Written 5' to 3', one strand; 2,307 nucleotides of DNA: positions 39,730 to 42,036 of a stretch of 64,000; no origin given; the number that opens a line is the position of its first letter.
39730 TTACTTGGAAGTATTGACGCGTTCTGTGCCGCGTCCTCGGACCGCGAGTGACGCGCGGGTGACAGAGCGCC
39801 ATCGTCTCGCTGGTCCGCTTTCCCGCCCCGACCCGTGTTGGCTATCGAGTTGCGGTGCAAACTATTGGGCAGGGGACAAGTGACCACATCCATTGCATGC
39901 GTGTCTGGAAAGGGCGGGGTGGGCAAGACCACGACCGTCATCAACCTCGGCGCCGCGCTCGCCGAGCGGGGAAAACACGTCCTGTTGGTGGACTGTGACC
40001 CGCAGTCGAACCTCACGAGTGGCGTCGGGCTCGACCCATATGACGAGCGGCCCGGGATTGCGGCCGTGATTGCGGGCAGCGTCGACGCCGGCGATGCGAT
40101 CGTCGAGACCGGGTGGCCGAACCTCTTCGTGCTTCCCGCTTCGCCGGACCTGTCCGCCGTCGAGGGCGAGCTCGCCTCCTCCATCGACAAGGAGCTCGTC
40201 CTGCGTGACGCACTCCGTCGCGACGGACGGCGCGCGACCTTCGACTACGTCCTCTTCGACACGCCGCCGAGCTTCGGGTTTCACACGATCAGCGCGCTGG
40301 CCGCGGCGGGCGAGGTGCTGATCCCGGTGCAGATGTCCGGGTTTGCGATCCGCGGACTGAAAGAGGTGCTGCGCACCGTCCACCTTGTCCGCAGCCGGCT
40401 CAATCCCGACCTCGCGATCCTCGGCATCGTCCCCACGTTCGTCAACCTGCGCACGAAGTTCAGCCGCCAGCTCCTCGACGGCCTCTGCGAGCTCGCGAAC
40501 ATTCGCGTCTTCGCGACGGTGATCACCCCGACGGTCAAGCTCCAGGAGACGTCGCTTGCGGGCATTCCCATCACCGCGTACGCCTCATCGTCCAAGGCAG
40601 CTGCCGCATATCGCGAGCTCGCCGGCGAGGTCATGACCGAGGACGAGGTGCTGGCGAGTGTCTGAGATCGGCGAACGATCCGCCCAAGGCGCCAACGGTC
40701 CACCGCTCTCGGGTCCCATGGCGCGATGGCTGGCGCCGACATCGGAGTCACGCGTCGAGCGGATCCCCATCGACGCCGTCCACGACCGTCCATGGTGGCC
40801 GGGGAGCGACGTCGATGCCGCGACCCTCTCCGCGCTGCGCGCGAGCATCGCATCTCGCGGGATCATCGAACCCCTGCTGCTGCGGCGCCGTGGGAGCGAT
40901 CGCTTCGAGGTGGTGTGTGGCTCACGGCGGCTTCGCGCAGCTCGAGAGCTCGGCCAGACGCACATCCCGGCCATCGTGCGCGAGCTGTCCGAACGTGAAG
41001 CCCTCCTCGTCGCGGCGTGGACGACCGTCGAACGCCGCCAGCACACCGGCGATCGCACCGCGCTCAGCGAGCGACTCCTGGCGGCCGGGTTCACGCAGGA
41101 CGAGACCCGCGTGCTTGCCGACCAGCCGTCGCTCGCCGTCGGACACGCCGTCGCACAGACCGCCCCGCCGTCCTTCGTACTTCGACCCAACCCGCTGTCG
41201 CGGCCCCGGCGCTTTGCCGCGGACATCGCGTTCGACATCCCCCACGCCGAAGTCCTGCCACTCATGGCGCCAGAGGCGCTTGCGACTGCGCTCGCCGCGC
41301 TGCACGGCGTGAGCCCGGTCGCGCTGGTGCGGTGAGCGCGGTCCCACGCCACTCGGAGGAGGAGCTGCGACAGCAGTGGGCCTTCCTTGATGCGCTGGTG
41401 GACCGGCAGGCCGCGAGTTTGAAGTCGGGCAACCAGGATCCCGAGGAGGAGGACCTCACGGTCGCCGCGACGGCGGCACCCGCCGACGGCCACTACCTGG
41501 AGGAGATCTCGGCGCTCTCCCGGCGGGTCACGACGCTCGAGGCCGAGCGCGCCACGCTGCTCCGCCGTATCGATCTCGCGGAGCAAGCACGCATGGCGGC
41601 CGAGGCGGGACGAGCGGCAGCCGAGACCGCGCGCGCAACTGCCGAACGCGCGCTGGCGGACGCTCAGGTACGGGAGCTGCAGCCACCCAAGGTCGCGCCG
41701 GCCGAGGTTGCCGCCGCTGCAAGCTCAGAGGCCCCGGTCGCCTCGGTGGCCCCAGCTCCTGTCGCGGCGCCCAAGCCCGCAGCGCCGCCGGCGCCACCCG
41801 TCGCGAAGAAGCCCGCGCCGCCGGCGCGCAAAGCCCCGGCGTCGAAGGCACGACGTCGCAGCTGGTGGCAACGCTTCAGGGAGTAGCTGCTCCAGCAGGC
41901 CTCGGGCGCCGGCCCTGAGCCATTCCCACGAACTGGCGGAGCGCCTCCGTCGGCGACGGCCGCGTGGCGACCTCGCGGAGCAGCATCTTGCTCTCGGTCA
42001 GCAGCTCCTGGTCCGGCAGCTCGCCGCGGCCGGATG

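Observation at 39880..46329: Candidate positioning or polar-hub module: two ParA-family ATPases, a minimal ParB-fold protein, a coiled-coil partner and a 1,063-aa acidic scaffold, beside Tad secretion ATPases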

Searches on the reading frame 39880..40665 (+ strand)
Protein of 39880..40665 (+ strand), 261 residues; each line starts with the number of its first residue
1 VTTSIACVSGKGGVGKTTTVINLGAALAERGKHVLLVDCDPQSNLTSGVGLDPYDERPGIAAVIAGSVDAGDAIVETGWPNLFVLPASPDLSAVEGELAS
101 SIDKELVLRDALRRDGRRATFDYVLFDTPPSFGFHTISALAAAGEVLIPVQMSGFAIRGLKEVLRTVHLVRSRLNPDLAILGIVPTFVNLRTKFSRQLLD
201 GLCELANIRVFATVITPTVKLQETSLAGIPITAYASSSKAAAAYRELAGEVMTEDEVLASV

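Call 4: search_protein_families(library=pfam, proteins=[window:39880-40665:+], max_evalue=0.01)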
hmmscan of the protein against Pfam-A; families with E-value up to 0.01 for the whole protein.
window:39880-40665:+ (261 aa): 14 families
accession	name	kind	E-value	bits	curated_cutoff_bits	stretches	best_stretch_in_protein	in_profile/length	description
PF13614.12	AAA_31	-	2.9e-49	167.9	27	1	4-180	3-177/177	AAA domain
PF01656.29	CbiA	-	3.6e-25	88.8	25.4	1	5-230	1-124/125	CobQ/CobB/MinD/ParA nucleotide binding domain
PF00142.24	Fer4_NifH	-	1e-15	58.4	25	1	6-47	3-44/271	4Fe-4S iron sulfur cluster binding proteins, NifH/frxC family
PF10609.15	ParA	-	1.4e-11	44.7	27.1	1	3-40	4-41/246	NUBPL iron-transfer P-loop NTPase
PF02374.21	ArsA_ATPase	-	6.2e-11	42.5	24.3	1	5-46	3-44/305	Anion-transporting ATPase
PF06564.18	CBP_BcsQ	-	1.2e-09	38.5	21.3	1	8-143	6-138/234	Cellulose biosynthesis protein BcsQ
PF07015.17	VirC1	-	5.5e-06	26.3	24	1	5-46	4-45/231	VirC1 protein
PF03308.22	MeaB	-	2.4e-05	23.9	23.1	1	7-48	37-78/273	Methylmalonyl Co-A mutase-associated GTPase MeaB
PF09140.17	MipZ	-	0.00024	20.9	20.7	1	9-41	7-39/262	ATPase MipZ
PF25199.1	nSTAND_NTPase5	-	0.0015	18.8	34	1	4-40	42-79/145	Novel STAND NTPase 5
PF00448.28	SRP54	-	0.0015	18.6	22.7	1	6-40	4-38/196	SRP54-type protein, GTPase domain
PF03029.23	ATP_bind_1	-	0.0016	18.7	27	0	8-43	1-36/240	Conserved hypothetical ATP binding protein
PF13401.12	AAA_22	-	0.0018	19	27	1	3-45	5-47/130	AAA domain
PF13481.12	AAA_25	-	0.0055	16.8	27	1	5-37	35-66/195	AAA domain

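Call 17: search_protein_families(library=ncbifam, proteins=[window:39880-40665:+], max_evalue=0.001)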
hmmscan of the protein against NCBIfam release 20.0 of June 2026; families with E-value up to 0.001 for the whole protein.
window:39880-40665:+ (261 aa): 31 families (the best 25 are shown)
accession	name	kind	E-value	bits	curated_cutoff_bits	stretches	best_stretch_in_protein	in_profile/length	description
NF041546.1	ParA_partition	equivalog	5.3e-27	94.7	180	2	5-46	2-43/203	ParA family partition ATPase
TIGR01969.1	minD_arch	subfamily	7.8e-27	94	201.75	1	4-253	2-232/251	cell division ATPase MinD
TIGR03453.1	partition_RepA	equivalog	1.3e-18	67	348.45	1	5-158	107-272/387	plasmid partitioning protein RepA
TIGR01968.1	minD_bact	equivalog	1.4e-16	60.6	212.9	1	5-257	4-242/261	septum site-determining protein MinD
TIGR03371.1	cellulose_yhjQ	equivalog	6.8e-15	55.2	157.85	1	4-253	3-243/246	cellulose biosynthesis protein BcsQ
NF041283.1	PrgP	equivalog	1.7e-14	53.8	400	1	2-236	2-243/297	ParA superfamily DNA segregation protein PrgP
TIGR03018.1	pepcterm_TyrKin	hypoth_equivalog_domain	1.4e-13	50.7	230.65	1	5-166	38-195/207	XrtA-associated tyrosine autokinase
NF009701.0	PRK13230.1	subfamily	5.4e-13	48.6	350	1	7-49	5-47/291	nitrogenase reductase-like protein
TIGR01287.1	nifH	equivalog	8.7e-13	48.2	394.35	1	7-47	4-44/275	nitrogenase iron protein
TIGR01007.1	eps_fam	subfamily_domain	1.9e-12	47.1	108.05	1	4-130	19-137/204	polysaccharide biosynthesis tyrosine autokinase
NF033200.1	F430_CfbC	exception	2e-12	47.1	402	1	8-46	5-43/260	Ni-sirohydrochlorin a,c-diamide reductive cyclase ATP-dependent reductase subunit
NF010259.0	PRK13705.1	equivalog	1.1e-11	44.4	725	1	4-195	108-305/388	plasmid-partitioning protein SopA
NF010443.0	PRK13869.1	subfamily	4.5e-11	42.2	446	1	5-160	124-291/405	plasmid-partitioning protein RepA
TIGR00345.1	GET3_arsA_TRC40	subfamily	7.5e-11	42.1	135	1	8-46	2-40/299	TRC40/GET3/ArsA family transport-energizing ATPase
TIGR04291.1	arsen_driv_ArsA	equivalog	4.3e-10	38.9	650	1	8-137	8-145/565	arsenical pump-driving ATPase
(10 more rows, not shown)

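Call 31: search_solved_structures(query=window:39880-40665:+, max_evalue=1e-10)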
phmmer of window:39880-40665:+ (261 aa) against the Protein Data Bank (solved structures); distinct sequences matched with E-value up to 1e-10: 17.
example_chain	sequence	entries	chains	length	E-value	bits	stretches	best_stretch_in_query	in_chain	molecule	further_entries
4pfs_A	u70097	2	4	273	1.7e-45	158.6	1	1-251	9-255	Cobyrinic Acid a,c-diamide synthase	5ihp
8ray_B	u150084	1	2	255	2.3e-45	158.2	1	5-255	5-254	ParA family protein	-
5if9_A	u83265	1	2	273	3.1e-45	157.8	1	3-251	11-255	Cobyrinic Acid a,c-diamide synthase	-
1wcv_1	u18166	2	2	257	7.1e-42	146.8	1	4-254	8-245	SEGREGATION PROTEIN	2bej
2bek_A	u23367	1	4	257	1.1e-40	142.9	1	4-254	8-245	SEGREGATION PROTEIN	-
6iub_A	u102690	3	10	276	1.8e-35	125.8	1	3-252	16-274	SpoOJ regulator (Soj)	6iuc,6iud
8jmj_A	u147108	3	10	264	2e-34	122.4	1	3-252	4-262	SpoOJ regulator (Soj)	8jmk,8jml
6non_A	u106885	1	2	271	1e-21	80.8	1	7-214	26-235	Cobyrinic acid ac-diamide synthase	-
6noo_A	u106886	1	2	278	1e-21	80.7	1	7-214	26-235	Maintenance of carboxysome positioning A protein, MCDA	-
6nop_B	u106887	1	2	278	1.4e-20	77.1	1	7-214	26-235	Cobyrinic acid ac-diamide synthase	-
1g3q_A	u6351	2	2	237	4.7e-20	75.3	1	5-251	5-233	CELL DIVISION INHIBITOR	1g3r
1ion_A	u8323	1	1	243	3.7e-19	72.4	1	1-251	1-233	PROBABLE CELL DIVISION INHIBITOR MIND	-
9nbl_A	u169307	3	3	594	4.6e-13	52.5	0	8-144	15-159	Arsenite transporter ATPase-like protein,arsA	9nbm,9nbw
1f48_A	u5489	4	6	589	3.9e-12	49.4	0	9-143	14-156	ARSENITE-TRANSLOCATING ATPASE | ARSENICAL PUMP-DRIVING ATPASE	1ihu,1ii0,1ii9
9nbo_A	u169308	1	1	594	9.8e-12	48.1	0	8-144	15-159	Arsenite transporter ATPase-like protein,arsA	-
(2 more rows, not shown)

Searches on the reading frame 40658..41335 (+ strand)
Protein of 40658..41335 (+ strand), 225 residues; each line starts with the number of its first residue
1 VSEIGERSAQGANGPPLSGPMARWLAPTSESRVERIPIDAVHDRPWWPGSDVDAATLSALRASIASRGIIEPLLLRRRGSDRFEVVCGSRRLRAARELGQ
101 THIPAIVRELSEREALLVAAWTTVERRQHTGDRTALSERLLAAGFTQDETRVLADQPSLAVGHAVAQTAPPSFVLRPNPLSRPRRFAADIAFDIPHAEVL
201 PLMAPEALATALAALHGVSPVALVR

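Call 4: search_protein_families(library=pfam, proteins=[window:40658-41335:+], max_evalue=0.01)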
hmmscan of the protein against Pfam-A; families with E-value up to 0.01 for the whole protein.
window:40658-41335:+ (225 aa): 1 family
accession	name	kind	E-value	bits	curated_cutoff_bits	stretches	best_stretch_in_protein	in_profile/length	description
PF02195.25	ParB_N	-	1.1e-18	67.5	26.3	1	32-119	2-89/95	ParB N-terminal domain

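Call 17: search_protein_families(library=ncbifam, proteins=[window:40658-41335:+], max_evalue=0.001)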
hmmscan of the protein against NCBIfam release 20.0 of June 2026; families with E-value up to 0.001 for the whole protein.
window:40658-41335:+ (225 aa): 5 families
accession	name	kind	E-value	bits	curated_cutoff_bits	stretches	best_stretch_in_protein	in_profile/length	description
TIGR04285.1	nucleoid_noc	exception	2.3e-17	63.2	315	1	33-128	2-96/255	nucleoid occlusion protein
TIGR00180.1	parB_part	domain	4.7e-16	59.1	58.45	1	31-131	3-105/186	ParB/RepB/Spo0J family partition protein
TIGR03454.1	partition_RepB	equivalog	4.8e-12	45.9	201.5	1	51-171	82-206/325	plasmid partitioning protein RepB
TIGR03734.1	PRTRC_parB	hypoth_equivalog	1.2e-11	43.9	278.6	1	53-131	13-95/555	PRTRC system ParB family protein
NF010440.0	PRK13866.1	equivalog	2.3e-09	36.9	522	1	50-147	84-182/336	plasmid partitioning protein RepB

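Call 32: search_solved_structures(query=window:40658-41335:+, max_evalue=0.001, show_alignments=2)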
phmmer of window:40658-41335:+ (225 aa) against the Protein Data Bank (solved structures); distinct sequences matched with E-value up to 0.001: 11.
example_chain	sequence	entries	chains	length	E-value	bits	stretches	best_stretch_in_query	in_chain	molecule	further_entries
1vz0_A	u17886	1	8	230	2e-15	60.4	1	24-165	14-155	Chromosome-partitioning protein Spo0J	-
7nfu_A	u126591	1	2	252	2.1e-15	60.4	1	31-137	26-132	Nucleoid occlusion protein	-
7ng0_A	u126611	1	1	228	3e-15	59.8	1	32-137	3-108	Nucleoid occlusion protein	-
7o0n_A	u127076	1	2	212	5.4e-13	52.5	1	33-170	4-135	ParB family protein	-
7bnk_A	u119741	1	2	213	6.3e-13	52.2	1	33-169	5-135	ParB family protein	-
7bnr_A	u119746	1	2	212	1e-12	51.5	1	33-170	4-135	ParB family protein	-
6sdk_A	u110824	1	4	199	5.6e-12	49.1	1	32-128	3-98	Stage 0 sporulation protein J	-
6t1f_A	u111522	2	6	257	3e-09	40.2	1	35-151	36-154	Chromosome-partitioning protein ParB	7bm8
7ol9_A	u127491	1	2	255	4.6e-09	39.6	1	28-135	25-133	Nucleoid occlusion protein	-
4umk_A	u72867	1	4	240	9e-07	32.1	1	31-150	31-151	PROBABLE CHROMOSOME-PARTITIONING PROTEIN PARB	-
6ryk_A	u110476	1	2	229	8.6e-05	25.7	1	56-121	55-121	ParB-like nuclease domain protein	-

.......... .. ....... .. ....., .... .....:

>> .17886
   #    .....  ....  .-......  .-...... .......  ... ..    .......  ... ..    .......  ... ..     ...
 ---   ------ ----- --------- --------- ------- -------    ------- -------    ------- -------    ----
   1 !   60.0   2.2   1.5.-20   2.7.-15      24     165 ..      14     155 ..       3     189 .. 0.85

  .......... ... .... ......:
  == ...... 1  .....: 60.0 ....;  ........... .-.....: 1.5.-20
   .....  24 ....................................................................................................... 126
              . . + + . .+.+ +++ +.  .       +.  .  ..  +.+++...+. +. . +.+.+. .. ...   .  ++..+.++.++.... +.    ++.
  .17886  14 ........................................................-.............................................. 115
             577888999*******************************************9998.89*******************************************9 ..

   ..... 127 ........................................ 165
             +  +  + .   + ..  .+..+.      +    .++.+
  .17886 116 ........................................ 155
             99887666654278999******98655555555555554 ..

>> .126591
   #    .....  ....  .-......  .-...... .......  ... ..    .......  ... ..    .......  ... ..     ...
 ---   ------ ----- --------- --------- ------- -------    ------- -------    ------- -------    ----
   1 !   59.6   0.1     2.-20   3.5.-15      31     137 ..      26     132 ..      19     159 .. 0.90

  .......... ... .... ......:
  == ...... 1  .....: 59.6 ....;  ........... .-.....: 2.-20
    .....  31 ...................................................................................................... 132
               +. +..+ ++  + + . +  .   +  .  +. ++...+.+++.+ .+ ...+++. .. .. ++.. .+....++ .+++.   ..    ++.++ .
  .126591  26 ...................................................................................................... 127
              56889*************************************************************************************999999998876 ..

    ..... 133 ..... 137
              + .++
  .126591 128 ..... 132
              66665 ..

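Call 60: find_homologous_proteins(query=window:40658-41335:+, max_evalue=0.00001)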
Query window:40658-41335:+ (225 aa): 226 proteins with E <= 0.00001 among 8000 candidates; the best 120 are listed.
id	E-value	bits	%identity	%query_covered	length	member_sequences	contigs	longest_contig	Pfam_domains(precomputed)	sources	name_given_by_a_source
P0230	1.4e-134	465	97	100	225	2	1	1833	PF02195.27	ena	-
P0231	4.1e-134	463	96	100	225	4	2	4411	PF02195.27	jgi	jgi:ParB-like chromosome segregation protein Spo0J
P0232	8.2e-134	462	97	100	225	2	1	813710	PF02195.27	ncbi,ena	-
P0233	1.1e-128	445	93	100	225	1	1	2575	PF02195.27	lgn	-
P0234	2.6e-125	434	92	100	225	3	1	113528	PF02195.27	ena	-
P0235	1.7e-124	432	89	100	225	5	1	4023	PF02195.27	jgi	jgi:hypothetical protein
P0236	5.6e-124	430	91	100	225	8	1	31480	PF02195.27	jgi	jgi:hypothetical protein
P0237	1.1e-123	429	88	100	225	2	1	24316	PF02195.27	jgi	jgi:ParB-like chromosome segregation protein Spo0J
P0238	4.8e-122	424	88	100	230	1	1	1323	PF02195.27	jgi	jgi:hypothetical protein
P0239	7.9e-122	423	90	100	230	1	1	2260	PF02195.27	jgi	jgi:hypothetical protein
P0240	1.4e-121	422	88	100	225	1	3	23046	PF02195.27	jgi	jgi:ParB-like chromosome segregation protein Spo0J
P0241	2.8e-121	421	90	100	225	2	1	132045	PF02195.27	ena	-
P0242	2.3e-120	418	88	100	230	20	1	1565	PF02195.27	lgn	-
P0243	2.3e-120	418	89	100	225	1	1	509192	PF02195.27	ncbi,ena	-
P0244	2.6e-120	418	88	100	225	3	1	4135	PF02195.27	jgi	jgi:ParB-like chromosome segregation protein Spo0J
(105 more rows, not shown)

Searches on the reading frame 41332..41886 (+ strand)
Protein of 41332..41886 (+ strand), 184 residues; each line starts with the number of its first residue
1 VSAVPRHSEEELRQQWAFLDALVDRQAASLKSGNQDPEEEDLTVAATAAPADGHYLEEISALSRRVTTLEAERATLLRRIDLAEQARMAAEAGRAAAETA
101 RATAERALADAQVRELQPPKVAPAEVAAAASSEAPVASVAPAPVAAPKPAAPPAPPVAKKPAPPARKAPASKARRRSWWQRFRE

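Call 4: search_protein_families(library=pfam, proteins=[window:41332-41886:+], max_evalue=0.01)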
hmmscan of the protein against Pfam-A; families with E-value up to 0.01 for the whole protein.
window:41332-41886:+ (184 aa): 0 families

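Call 17: search_protein_families(library=ncbifam, proteins=[window:41332-41886:+], max_evalue=0.001)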
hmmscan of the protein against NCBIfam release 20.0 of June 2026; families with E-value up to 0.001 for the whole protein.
window:41332-41886:+ (184 aa): 0 families
